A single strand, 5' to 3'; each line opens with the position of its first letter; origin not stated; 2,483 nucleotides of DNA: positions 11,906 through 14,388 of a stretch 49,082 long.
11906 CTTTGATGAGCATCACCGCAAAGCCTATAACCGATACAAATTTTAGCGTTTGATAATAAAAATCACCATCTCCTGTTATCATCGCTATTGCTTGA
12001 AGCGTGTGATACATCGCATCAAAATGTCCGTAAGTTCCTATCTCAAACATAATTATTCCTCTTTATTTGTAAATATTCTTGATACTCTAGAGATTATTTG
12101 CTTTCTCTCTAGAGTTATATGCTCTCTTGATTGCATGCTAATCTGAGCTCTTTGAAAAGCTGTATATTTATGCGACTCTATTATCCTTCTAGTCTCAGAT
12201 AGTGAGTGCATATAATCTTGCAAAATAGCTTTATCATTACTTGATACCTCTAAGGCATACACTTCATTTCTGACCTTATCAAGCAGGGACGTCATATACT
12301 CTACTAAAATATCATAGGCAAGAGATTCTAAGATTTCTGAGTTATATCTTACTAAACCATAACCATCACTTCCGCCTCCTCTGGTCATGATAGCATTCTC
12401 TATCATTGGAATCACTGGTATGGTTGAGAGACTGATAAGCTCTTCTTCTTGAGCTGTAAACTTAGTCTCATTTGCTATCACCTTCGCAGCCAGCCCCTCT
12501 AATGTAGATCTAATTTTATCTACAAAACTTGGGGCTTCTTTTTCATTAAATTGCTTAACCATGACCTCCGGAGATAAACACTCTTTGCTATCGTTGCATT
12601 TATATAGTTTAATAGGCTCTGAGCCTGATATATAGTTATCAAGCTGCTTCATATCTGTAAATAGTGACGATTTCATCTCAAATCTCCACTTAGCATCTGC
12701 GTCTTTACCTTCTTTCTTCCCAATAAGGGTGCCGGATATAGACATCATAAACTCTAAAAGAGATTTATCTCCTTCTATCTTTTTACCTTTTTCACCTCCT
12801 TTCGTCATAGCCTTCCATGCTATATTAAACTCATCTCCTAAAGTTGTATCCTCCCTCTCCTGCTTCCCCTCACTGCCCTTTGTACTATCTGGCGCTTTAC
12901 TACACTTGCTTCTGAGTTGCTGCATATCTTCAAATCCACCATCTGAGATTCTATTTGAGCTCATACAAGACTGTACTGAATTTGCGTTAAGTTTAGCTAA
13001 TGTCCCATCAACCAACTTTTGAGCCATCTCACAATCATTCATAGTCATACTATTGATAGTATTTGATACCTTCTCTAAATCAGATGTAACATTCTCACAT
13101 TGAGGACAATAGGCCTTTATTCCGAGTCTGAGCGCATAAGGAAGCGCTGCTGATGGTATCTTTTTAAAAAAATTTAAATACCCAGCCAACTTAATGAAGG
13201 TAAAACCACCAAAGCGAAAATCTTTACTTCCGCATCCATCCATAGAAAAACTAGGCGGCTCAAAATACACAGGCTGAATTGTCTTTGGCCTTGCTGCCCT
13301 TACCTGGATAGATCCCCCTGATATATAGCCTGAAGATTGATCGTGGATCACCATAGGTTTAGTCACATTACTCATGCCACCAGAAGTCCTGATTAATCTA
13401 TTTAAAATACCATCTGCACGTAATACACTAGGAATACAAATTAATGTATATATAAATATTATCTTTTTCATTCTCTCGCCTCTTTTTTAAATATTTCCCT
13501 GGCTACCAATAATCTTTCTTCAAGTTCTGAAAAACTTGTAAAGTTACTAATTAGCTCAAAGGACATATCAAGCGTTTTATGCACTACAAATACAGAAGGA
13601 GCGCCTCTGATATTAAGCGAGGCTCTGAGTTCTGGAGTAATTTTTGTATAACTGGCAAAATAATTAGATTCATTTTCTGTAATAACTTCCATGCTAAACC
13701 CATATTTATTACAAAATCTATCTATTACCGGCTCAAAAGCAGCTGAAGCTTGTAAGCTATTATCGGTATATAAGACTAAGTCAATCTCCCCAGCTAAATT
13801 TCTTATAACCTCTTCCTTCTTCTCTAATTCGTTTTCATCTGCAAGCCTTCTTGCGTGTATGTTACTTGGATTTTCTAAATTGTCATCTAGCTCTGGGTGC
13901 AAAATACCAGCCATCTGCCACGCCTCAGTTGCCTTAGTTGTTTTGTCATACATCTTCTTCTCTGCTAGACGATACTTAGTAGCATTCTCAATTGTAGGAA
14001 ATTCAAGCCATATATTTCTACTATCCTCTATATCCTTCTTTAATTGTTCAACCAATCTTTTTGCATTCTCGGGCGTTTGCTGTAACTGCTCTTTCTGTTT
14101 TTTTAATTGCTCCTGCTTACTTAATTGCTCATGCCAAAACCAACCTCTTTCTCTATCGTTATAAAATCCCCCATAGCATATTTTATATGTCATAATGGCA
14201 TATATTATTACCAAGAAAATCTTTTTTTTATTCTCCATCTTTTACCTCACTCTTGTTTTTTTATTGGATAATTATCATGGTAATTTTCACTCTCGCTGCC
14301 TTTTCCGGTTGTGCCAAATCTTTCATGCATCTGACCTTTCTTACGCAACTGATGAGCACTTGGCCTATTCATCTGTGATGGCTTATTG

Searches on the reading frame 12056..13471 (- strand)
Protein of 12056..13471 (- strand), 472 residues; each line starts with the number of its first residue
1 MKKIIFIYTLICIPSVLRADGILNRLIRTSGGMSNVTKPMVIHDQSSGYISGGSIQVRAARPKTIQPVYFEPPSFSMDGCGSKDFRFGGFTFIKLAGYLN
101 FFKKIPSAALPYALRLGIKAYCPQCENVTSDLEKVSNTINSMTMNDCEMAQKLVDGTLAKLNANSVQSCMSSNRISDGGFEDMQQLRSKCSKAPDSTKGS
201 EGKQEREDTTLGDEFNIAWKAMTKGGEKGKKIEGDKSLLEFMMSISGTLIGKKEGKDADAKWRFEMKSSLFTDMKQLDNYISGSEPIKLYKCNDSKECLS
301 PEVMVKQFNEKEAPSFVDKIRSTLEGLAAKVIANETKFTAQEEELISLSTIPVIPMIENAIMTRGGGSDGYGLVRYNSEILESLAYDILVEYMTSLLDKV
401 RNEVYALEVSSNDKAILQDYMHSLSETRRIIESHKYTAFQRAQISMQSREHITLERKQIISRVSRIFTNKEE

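Call 72: search_protein_families(library=pfam, proteins=[window:12056-13471:-], max_evalue=0.0001)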
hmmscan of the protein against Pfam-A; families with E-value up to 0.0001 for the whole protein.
window:12056-13471:- (472 aa): 1 family
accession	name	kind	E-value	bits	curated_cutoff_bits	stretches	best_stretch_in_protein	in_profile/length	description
PF06122.16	TraH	-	3.3e-67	227.8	25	1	32-367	8-335/358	Conjugative relaxosome accessory transposon protein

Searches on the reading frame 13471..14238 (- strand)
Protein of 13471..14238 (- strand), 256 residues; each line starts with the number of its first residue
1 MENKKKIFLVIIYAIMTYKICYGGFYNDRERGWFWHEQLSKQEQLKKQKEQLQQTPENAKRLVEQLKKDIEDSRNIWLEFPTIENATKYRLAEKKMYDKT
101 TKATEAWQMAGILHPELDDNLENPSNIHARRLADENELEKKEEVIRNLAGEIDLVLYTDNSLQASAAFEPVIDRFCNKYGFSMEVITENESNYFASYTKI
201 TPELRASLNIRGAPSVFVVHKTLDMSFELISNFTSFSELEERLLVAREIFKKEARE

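Call 72: search_protein_families(library=pfam, proteins=[window:13471-14238:-], max_evalue=0.0001)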
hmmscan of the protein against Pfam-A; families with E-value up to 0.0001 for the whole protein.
window:13471-14238:- (256 aa): 1 family
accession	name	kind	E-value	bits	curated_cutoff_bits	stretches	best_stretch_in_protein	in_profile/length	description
PF13728.12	TraF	-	1.8e-28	100.3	23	1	32-244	1-224/224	F plasmid transfer operon protein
